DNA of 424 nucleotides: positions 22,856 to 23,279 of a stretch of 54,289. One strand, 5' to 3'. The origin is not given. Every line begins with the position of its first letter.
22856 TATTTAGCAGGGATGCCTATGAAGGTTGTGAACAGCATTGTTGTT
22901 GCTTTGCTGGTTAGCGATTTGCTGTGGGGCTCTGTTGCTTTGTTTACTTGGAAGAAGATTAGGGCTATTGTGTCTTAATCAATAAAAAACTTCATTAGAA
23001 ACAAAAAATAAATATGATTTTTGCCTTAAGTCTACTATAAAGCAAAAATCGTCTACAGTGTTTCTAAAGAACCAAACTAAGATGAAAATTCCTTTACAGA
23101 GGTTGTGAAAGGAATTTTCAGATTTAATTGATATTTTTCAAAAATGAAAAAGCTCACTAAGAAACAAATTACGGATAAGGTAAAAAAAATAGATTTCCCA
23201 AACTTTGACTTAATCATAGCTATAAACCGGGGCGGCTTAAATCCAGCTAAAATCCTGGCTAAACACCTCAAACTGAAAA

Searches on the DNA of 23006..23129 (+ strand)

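Call 33: build_rna_model(alignment_id=A2, structure=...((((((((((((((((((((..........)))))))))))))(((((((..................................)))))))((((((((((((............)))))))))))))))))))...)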
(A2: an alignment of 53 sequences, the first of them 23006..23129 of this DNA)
Model R1 built from alignment A2 (53 sequences, 140 columns); structure: as given.
model positions 127; base pairs 39; branch points 2; effective number of sequences 1.81; information 0.59 bits per position. Calibrated on 0.2 Mb of random sequence (short: E-values are rough).
structure used (alignment columns):
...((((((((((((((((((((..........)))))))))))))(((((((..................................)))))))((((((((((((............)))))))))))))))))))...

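Call 34: search_with_rna_model(model_id=R1, source=window, max_evalue=10, filters=off, show_alignments=6)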
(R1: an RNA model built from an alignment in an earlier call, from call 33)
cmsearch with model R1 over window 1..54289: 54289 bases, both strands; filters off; matches with E-value up to 10: 25.
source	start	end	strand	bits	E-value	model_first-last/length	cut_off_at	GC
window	46237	46357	+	121.5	1.3e-26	1-127/127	no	0.31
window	23006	23129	+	111.1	3.9e-24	1-127/127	no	0.27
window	18474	18590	+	69.2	3.6e-14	1-127/127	no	0.26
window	46237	46357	-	62.7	1.3e-12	1-127/127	no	0.31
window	23006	23129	-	56.5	3.8e-11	1-127/127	no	0.27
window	18474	18565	-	43.6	4.4e-08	1-127/127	no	0.27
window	19661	19782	+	13.1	0.84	1-127/127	no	0.27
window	19675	19706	-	13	0.89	13-44/127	no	0.19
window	30387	30514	-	12.3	1.3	1-127/127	no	0.38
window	54040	54132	-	12.3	1.3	1-127/127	no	0.28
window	18346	18444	-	11.4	2.1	1-127/127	no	0.35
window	43399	43502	-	10.4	3.6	1-127/127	no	0.31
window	17671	17771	+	10.4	3.7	1-127/127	no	0.32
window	54069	54159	+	10.2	4.1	1-127/127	no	0.25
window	8025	8096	-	9.9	4.7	1-127/127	no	0.43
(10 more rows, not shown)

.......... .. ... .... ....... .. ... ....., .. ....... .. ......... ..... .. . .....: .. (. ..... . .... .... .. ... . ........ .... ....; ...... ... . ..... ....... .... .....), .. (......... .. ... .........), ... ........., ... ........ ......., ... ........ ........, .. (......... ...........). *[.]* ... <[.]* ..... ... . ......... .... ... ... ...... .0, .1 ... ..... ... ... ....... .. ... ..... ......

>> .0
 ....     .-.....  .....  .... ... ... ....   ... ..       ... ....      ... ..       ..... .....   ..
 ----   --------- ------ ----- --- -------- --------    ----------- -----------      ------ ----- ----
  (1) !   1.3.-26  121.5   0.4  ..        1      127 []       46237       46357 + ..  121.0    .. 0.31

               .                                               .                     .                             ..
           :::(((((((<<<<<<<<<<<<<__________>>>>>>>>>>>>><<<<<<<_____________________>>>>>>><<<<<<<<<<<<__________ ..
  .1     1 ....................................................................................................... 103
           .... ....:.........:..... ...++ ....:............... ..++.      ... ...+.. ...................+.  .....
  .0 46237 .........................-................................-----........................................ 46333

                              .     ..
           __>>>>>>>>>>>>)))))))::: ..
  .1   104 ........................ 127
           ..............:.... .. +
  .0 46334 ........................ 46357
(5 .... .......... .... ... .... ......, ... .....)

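Call 37: search_with_rna_model(model_id=R1, sources=[L001, L002, L003, L004, L005, L006, L007, L008, L009, L010, L011, L012, L013, L014, L015, L016, L017, L018, L019, L020, L021, L022, L023, L024, L025, L026, L027, L028, L029, L030, L031, L032, L033, L034, L035, L036, L037, L038, L039, L040, L041, L042, L043, L044, L045, L046, L047, L048, L049, L050, L051, L052, L053, L054, L055, L056, L057, window], max_evalue=0.001, make_alignment=true)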
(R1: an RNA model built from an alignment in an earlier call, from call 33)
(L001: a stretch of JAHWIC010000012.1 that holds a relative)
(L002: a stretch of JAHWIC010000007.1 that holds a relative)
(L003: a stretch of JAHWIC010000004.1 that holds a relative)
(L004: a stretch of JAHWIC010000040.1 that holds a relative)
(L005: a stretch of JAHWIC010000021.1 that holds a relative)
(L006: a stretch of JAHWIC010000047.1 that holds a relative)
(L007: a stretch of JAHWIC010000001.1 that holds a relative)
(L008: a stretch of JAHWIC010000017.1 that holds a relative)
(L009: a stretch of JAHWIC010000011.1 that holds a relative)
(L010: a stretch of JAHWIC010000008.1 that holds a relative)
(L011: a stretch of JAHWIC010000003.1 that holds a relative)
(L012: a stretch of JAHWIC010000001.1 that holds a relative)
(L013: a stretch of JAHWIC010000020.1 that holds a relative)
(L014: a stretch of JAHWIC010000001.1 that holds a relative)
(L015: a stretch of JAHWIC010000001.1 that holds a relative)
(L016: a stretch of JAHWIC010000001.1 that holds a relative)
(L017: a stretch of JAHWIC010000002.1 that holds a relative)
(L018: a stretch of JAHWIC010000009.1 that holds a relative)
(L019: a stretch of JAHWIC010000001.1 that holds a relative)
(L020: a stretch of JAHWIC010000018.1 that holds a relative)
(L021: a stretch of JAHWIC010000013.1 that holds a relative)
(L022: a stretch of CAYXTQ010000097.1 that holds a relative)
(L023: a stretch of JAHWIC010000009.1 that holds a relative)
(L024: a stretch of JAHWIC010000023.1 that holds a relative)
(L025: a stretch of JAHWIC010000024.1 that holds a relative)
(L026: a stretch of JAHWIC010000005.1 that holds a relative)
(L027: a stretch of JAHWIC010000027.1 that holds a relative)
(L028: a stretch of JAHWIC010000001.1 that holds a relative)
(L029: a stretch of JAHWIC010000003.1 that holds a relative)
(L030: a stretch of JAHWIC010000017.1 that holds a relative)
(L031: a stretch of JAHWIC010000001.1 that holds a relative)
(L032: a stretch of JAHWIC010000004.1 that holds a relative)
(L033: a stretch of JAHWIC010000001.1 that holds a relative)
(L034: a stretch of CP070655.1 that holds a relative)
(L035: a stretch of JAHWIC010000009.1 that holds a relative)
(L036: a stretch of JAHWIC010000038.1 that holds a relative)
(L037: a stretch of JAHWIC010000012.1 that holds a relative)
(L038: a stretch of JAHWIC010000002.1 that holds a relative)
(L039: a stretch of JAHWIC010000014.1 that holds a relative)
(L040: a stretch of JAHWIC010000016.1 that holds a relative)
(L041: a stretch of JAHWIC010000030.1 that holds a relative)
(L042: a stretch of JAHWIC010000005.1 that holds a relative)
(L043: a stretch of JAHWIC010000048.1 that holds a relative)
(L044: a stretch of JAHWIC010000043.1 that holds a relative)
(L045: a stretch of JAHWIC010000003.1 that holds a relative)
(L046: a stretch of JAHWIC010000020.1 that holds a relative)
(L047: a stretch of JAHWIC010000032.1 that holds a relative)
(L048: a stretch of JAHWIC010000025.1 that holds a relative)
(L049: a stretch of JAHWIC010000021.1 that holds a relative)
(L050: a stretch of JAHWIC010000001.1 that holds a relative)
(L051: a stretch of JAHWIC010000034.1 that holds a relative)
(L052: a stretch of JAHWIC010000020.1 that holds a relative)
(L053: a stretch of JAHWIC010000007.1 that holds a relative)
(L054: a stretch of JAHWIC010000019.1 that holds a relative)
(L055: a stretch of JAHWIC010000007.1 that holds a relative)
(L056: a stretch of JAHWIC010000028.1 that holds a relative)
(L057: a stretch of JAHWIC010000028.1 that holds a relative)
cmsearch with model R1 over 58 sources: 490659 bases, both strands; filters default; matches with E-value up to 0.001: 101.
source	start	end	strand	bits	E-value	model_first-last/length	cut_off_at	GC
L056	5796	5920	+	130.2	9.7e-28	1-127/127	no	0.33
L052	6365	6489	+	127.9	3.6e-27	1-127/127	no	0.34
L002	62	187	+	127.2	5.2e-27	1-127/127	no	0.3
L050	4767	4892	+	125.9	1e-26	1-127/127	no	0.27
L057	3141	3280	+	124.9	1.8e-26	1-127/127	no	0.31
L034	1914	2048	-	124.7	2e-26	1-127/127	no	0.35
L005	6681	6802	-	124.7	2e-26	1-127/127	no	0.32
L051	5696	5820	-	124.4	2.4e-26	1-127/127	no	0.3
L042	1262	1388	-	124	3e-26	1-127/127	no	0.28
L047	3903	4029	-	123.9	3.1e-26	1-127/127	no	0.3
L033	5866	5991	+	123.8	3.3e-26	1-127/127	no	0.29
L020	5838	5959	+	123.2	4.5e-26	1-127/127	no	0.3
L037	5503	5641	-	122.5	6.7e-26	1-127/127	no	0.3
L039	1732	1858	-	122.4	7.3e-26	1-127/127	no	0.23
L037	2869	2993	-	122.1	8.3e-26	1-127/127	no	0.3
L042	6871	6995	-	122.1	8.4e-26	1-127/127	no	0.34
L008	6144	6274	+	121.8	9.7e-26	1-127/127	no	0.33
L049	5291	5417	-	121.5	1.2e-25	1-127/127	no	0.27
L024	1764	1889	-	120.9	1.7e-25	1-127/127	no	0.28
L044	4791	4915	+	120.4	2.1e-25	1-127/127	no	0.3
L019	1366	1504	-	120.2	2.4e-25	1-127/127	no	0.36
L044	3020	3158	+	120.1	2.5e-25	1-127/127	no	0.34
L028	3389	3513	+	120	2.7e-25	1-127/127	no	0.28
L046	7844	7968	+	119.8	2.9e-25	1-127/127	no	0.32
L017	1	134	-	119.8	2.9e-25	1-122/127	3'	0.33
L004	5082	5208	+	119.7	3.1e-25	1-127/127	no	0.31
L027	5259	5398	-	119.2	4.1e-25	1-127/127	no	0.33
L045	4431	4555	+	118.4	6.5e-25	1-127/127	no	0.27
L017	1036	1161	-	118.3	6.7e-25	1-127/127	no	0.29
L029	365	503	+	117.8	8.7e-25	1-127/127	no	0.32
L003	4603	4741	+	117.7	9.5e-25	1-127/127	no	0.32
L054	2659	2797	-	116.8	1.5e-24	1-127/127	no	0.29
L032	1504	1643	+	116.3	2e-24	1-127/127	no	0.33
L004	6588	6712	+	116.2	2.2e-24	1-127/127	no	0.32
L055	7589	7713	-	116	2.4e-24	1-127/127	no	0.3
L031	378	516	-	115.8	2.6e-24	1-127/127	no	0.34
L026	2842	2967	-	115.5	3.2e-24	1-127/127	no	0.3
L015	6596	6722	+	114.3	5.9e-24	1-127/127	no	0.31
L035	6032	6157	-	114.3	6.1e-24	1-127/127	no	0.28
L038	7378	7503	+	113.8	8.1e-24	1-127/127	no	0.29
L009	7661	7799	-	112.5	1.6e-23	1-127/127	no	0.32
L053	6557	6677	-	112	2.1e-23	1-127/127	no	0.34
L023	7794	7933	-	112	2.1e-23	1-127/127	no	0.31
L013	3443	3569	+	112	2.1e-23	1-127/127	no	0.29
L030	7181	7306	+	111.9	2.3e-23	1-127/127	no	0.31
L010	4633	4771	-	111.4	2.9e-23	1-127/127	no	0.36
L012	5822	5946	-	111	3.8e-23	1-127/127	no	0.26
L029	5495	5619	+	110.8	4.2e-23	1-127/127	no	0.3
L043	3954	4092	+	110.5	4.7e-23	1-127/127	no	0.35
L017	2360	2497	+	110.5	5e-23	1-127/127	no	0.3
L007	6192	6331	+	108.5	1.5e-22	1-127/127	no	0.31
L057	6729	6852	+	107.6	2.4e-22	1-127/127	no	0.27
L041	2474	2604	-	107.3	2.9e-22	1-127/127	no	0.31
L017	3823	3949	-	105.8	6.4e-22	1-127/127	no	0.3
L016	4097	4236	-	104.7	1.2e-21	1-127/127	no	0.32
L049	3810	3948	-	103.3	2.6e-21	1-127/127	no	0.3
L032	5490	5627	+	94.9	2.6e-19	1-127/127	no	0.38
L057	3141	3280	-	90.5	2.8e-18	1-127/127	no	0.31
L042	1262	1388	+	86.6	2.3e-17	1-127/127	no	0.28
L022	1744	1881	+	82.4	2.4e-16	1-127/127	no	0.22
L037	5503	5641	+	79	1.5e-15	1-127/127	no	0.3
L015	1295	1502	-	76.8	5.3e-15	1-127/127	no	0.33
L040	7909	8000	+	74.4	1.9e-14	1-93/127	3'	0.29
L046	7844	7968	-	74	2.4e-14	1-127/127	no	0.32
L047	3903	4029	+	72.5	5.3e-14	1-127/127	no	0.3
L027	842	956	-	71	1.2e-13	1-127/127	no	0.34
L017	1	134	+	64.1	5.4e-12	6-127/127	5'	0.33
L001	4745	4863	-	63.7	6.9e-12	1-127/127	no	0.31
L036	188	326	-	63.5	7.4e-12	1-127/127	no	0.32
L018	5392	5531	-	63.2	9e-12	1-127/127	no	0.32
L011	6677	6796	+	63.1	9.4e-12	1-127/127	no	0.28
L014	523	628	-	62.5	1.3e-11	1-127/127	no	0.26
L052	3534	3637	+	60.9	3.1e-11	1-127/127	no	0.35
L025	5561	5650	-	60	5.1e-11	1-127/127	no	0.28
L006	4429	4562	+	59.4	7.2e-11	1-127/127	no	0.35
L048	2117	2220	-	56.8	3e-10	1-127/127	no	0.33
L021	2078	2197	+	56.7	3.2e-10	1-127/127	no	0.36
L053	115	229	-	52.1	3.8e-09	1-127/127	no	0.4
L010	78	176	+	44.2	2.9e-07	1-127/127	no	0.36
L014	523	628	+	42.6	7e-07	1-127/127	no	0.26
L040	7909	8000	-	38.9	5.2e-06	35-127/127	5'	0.29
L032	1443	1557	-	36.4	2.1e-05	1-127/127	no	0.29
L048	2104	2220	+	36.1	2.4e-05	1-127/127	no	0.32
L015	1383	1502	+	35.8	2.9e-05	1-127/127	no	0.35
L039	1803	1924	+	34.8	5.1e-05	1-127/127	no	0.26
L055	7528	7644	+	34.3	6.5e-05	1-127/127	no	0.27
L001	4811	4939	+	31.5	0.00032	1-127/127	no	0.32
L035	6103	6167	+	31.1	0.00039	1-127/127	no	0.28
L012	5892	5950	+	31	0.00042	1-127/127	no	0.24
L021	2078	2181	-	30.9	0.00042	1-127/127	no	0.36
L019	1442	1585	+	30.5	0.00053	1-127/127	no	0.32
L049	3893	3996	+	30.4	0.00057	1-127/127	no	0.38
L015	6667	6766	-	30.3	0.0006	1-127/127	no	0.25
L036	208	326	+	30.2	0.00064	1-127/127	no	0.32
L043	3903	4016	-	29.9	0.00074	1-127/127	no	0.26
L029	363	420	-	29.6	0.00086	1-127/127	no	0.28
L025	5596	5715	+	29.5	0.00092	1-127/127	no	0.25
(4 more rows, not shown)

Alignment A3: 101 matches aligned to the model, 327 columns, each read 5' to 3' on its own strand. Consensus structure (alignment columns), stored with it:
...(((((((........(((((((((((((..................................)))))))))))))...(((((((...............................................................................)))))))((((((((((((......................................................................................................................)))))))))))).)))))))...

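Call 44: search_with_rna_model(model_id=R1, sources=[L058, L059, L060, L061, L062, L063, L064, L065, L066, L067, L068, L069, L070, L071, L072, L073, L074, L075, L076, L077, L078, L079, L080, L081, L082, L083, L084, L085, L086, L087, L088, L089, L090, L091, L092, L093, L094, L095, L096, L097, L098, L099, L100, L101, L102, L103, L104, L105, L106, L107, L108, L109, L110, L111, L112, L113, L114, L115, L116, L117, L118, L119, L120, L121], max_evalue=0.001, make_alignment=true)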
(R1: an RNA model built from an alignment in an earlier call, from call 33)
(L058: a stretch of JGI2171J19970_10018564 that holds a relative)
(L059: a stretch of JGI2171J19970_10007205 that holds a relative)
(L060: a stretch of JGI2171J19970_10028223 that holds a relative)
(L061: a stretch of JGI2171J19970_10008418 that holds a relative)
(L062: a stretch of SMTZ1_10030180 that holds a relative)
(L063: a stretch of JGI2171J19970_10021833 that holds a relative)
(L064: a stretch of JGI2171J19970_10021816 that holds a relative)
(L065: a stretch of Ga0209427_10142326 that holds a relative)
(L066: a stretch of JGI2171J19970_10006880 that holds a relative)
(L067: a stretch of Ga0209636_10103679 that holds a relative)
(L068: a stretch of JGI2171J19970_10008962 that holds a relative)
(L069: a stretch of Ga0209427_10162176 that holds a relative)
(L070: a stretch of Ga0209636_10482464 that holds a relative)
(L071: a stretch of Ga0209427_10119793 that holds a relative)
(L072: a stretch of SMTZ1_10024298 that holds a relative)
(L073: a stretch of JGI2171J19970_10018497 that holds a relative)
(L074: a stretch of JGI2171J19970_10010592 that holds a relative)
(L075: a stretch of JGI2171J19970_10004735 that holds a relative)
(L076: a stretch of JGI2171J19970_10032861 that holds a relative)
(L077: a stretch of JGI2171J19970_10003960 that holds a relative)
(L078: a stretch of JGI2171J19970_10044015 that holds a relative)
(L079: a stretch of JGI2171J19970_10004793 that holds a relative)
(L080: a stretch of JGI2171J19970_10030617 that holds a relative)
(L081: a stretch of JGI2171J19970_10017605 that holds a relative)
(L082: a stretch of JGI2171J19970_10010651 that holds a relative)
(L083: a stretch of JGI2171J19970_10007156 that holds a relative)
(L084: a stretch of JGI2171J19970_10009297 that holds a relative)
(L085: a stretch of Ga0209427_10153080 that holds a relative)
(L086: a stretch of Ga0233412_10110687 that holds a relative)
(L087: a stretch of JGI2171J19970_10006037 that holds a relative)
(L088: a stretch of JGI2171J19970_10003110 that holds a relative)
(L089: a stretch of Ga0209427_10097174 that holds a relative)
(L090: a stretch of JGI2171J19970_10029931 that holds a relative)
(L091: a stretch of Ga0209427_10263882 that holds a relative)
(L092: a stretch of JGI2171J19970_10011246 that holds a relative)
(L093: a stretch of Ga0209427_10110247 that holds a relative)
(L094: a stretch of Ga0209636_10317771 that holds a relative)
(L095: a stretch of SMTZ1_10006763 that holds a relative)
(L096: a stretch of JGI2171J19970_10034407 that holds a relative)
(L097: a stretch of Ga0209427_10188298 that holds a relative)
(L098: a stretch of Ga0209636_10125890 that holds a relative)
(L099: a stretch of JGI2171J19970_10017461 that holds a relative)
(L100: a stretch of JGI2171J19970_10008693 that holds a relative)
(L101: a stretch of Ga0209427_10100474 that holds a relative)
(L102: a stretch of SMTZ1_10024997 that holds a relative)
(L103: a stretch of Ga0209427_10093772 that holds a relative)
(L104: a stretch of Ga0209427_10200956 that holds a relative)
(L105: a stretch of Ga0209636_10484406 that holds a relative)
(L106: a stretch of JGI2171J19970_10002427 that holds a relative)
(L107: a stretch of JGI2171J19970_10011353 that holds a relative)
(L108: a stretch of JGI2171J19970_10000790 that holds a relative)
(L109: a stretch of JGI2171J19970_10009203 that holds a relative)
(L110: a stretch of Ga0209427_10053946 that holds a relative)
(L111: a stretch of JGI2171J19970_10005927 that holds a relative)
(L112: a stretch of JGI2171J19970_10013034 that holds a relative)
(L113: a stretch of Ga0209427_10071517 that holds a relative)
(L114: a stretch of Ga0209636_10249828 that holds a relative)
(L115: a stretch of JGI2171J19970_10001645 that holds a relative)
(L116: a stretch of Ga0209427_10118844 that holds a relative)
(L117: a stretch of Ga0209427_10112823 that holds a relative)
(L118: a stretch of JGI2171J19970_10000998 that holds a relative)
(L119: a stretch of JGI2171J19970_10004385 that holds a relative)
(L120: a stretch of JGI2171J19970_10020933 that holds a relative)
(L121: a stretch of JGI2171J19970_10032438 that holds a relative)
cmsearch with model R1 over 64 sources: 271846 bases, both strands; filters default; matches with E-value up to 0.001: 91.
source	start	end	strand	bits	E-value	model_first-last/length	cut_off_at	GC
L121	1904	2042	-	132.4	1.7e-28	1-127/127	no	0.32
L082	2077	2201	-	130.2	5.4e-28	1-127/127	no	0.33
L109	1978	2102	-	127.9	2e-27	1-127/127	no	0.34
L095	7492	7617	+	127.2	2.9e-27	1-127/127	no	0.3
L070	715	852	+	126.9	3.4e-27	1-127/127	no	0.29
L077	966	1091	-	125.9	5.7e-27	1-127/127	no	0.27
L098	1526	1665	-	125.8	6.1e-27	1-127/127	no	0.32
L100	986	1125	+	124.9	1e-26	1-127/127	no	0.31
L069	1311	1432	+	124.7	1.1e-26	1-127/127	no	0.32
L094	223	361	+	124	1.6e-26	1-127/127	no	0.32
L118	1509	1634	+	123.8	1.9e-26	1-127/127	no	0.29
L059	4522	4643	-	123.2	2.5e-26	1-127/127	no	0.3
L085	1521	1642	+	123.2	2.5e-26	1-127/127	no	0.3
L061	4493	4619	-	122.4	4e-26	1-127/127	no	0.23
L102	1761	1887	+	122.4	4e-26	1-127/127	no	0.23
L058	2756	2880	-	122.1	4.6e-26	1-127/127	no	0.3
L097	1350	1480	-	121.8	5.4e-26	1-127/127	no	0.33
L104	1316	1450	+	121.8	5.6e-26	1-127/127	no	0.33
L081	2373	2499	-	121.5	6.6e-26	1-127/127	no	0.27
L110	1408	1534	-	121.5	6.6e-26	1-127/127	no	0.27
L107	514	639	-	120.9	9.2e-26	1-127/127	no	0.28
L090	777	901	-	120.4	1.2e-25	1-127/127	no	0.3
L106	9361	9499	-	120.2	1.3e-25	1-127/127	no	0.36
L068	2455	2579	+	120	1.5e-25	1-127/127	no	0.28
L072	372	496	-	120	1.5e-25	1-127/127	no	0.28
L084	3646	3770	-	119.8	1.6e-25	1-127/127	no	0.32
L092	1075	1199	-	119.8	1.6e-25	1-127/127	no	0.32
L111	3751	3877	+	119.7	1.7e-25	1-127/127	no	0.31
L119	5787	5926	+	119.2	2.2e-25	1-127/127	no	0.33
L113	2789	2914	+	119.1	2.4e-25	1-127/127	no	0.3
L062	459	597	+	119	2.5e-25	1-127/127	no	0.3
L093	1514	1638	-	118.4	3.6e-25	1-127/127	no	0.27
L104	289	414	+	118.3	3.7e-25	1-127/127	no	0.29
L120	2065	2190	+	118.3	3.7e-25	1-127/127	no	0.29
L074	2140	2278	+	117.8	4.8e-25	1-127/127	no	0.32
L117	948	1086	-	117.8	4.8e-25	1-127/127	no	0.32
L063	1724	1862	+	117.7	5.3e-25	1-127/127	no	0.32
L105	813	951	-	117.4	6e-25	1-127/127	no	0.33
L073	1190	1328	+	116.8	8.4e-25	1-127/127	no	0.29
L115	8661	8800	+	116.3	1.1e-24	1-127/127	no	0.33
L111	5257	5381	+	116.2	1.2e-24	1-127/127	no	0.32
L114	739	876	+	116.2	1.2e-24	1-127/127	no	0.32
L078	772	896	-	116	1.3e-24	1-127/127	no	0.3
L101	1751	1889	+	115.8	1.5e-24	1-127/127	no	0.34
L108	8460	8585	+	115.5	1.8e-24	1-127/127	no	0.3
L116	1382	1512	+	114.6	2.9e-24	1-127/127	no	0.33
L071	1964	2089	+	114.4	3.2e-24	1-127/127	no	0.29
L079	1824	1949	+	113.8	4.5e-24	1-127/127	no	0.29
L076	12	133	+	113.2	6.2e-24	1-127/127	no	0.33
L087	2937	3075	+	112.5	9e-24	1-127/127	no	0.32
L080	318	438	+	112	1.2e-23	1-127/127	no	0.34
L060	430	569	+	112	1.2e-23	1-127/127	no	0.31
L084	45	171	-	112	1.2e-23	1-127/127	no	0.29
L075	2241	2366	+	111.9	1.2e-23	1-127/127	no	0.31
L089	756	893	+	111.8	1.3e-23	1-127/127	no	0.37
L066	4578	4716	-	111.4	1.6e-23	1-127/127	no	0.36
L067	1135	1272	+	111.3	1.7e-23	1-127/127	no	0.33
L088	4239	4363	-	111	2.1e-23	1-127/127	no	0.26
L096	1813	1937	+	110.8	2.3e-23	1-127/127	no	0.3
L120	729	866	-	110.5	2.8e-23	1-127/127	no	0.3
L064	981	1120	+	108.5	8e-23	1-127/127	no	0.31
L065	1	136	+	108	1.1e-22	4-127/127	5'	0.32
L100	4574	4697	+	107.6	1.3e-22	1-127/127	no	0.27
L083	3439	3569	-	107.3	1.6e-22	1-127/127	no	0.31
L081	892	1030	-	103.3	1.4e-21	1-127/127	no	0.3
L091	814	951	+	94.9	1.4e-19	1-127/127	no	0.38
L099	221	358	+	94.9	1.4e-19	1-127/127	no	0.38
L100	986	1125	-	90.5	1.5e-18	1-127/127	no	0.31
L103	246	368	+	73.4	1.8e-14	1-127/127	no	0.37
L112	3369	3491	-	73.4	1.8e-14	1-127/127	no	0.37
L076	12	133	-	69.2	1.8e-13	1-127/127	no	0.33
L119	2958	3074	+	64.6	2.3e-12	1-127/127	no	0.29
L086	1064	1158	-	63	5.3e-12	27-127/127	5'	0.28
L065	1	136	-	56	2.5e-10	1-124/127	3'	0.32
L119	2958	3062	-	45.7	7.2e-08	1-127/127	no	0.3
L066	23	121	+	44.2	1.6e-07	1-127/127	no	0.36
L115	8600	8714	-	36.4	1.2e-05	1-127/127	no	0.29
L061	4564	4685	+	34.8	2.8e-05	1-127/127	no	0.26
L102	1695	1816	-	34.8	2.8e-05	1-127/127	no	0.26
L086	1064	1158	+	34.6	3.2e-05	1-101/127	3'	0.28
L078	711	827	+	34.3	3.6e-05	1-127/127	no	0.27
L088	4309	4367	+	31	0.00023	1-127/127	no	0.24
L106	9437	9580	+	30.5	0.0003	1-127/127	no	0.32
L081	975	1078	+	30.4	0.00032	1-127/127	no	0.38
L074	2138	2195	-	29.6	0.00048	1-127/127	no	0.28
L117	1031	1088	+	29.6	0.00048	1-127/127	no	0.28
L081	822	946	+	29.2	0.0006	1-127/127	no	0.27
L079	1755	1880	-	29.2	0.00061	1-127/127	no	0.22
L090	844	908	+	28.5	0.00089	1-127/127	no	0.25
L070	799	895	-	28.5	0.00089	1-127/127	no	0.27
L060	428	485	-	28.5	0.0009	1-127/127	no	0.28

Alignment A4: 91 matches aligned to the model, 224 columns, each read 5' to 3' on its own strand. Consensus structure (alignment columns), stored with it:
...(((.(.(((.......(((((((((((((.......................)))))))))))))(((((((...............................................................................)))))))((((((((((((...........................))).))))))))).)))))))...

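Call 56: search_with_rna_model(model_id=R1, sources=[L122, L123, L124, L125, L126], max_evalue=1, show_alignments=3)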
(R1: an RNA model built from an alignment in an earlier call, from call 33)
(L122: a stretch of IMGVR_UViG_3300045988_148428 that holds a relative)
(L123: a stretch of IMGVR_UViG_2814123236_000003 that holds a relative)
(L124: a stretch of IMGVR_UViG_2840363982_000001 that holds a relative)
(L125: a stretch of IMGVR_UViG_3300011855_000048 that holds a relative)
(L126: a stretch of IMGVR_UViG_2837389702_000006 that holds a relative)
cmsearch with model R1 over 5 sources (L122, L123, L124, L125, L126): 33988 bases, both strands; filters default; matches with E-value up to 1: 8.
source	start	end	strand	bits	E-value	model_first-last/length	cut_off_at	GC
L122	8361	8456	+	33.1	9.1e-06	1-127/127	no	0.28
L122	8401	8484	-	31.5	2.2e-05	1-127/127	no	0.25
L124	2221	2302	+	18.5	0.027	1-127/127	no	0.38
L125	2774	2855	-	18.5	0.027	1-127/127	no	0.38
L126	1086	1167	+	18.5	0.027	1-127/127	no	0.38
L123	3730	3811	-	18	0.036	1-127/127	no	0.39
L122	2580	2686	-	17.5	0.047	1-127/127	no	0.25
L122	2634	2721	+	13.5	0.41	1-127/127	no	0.24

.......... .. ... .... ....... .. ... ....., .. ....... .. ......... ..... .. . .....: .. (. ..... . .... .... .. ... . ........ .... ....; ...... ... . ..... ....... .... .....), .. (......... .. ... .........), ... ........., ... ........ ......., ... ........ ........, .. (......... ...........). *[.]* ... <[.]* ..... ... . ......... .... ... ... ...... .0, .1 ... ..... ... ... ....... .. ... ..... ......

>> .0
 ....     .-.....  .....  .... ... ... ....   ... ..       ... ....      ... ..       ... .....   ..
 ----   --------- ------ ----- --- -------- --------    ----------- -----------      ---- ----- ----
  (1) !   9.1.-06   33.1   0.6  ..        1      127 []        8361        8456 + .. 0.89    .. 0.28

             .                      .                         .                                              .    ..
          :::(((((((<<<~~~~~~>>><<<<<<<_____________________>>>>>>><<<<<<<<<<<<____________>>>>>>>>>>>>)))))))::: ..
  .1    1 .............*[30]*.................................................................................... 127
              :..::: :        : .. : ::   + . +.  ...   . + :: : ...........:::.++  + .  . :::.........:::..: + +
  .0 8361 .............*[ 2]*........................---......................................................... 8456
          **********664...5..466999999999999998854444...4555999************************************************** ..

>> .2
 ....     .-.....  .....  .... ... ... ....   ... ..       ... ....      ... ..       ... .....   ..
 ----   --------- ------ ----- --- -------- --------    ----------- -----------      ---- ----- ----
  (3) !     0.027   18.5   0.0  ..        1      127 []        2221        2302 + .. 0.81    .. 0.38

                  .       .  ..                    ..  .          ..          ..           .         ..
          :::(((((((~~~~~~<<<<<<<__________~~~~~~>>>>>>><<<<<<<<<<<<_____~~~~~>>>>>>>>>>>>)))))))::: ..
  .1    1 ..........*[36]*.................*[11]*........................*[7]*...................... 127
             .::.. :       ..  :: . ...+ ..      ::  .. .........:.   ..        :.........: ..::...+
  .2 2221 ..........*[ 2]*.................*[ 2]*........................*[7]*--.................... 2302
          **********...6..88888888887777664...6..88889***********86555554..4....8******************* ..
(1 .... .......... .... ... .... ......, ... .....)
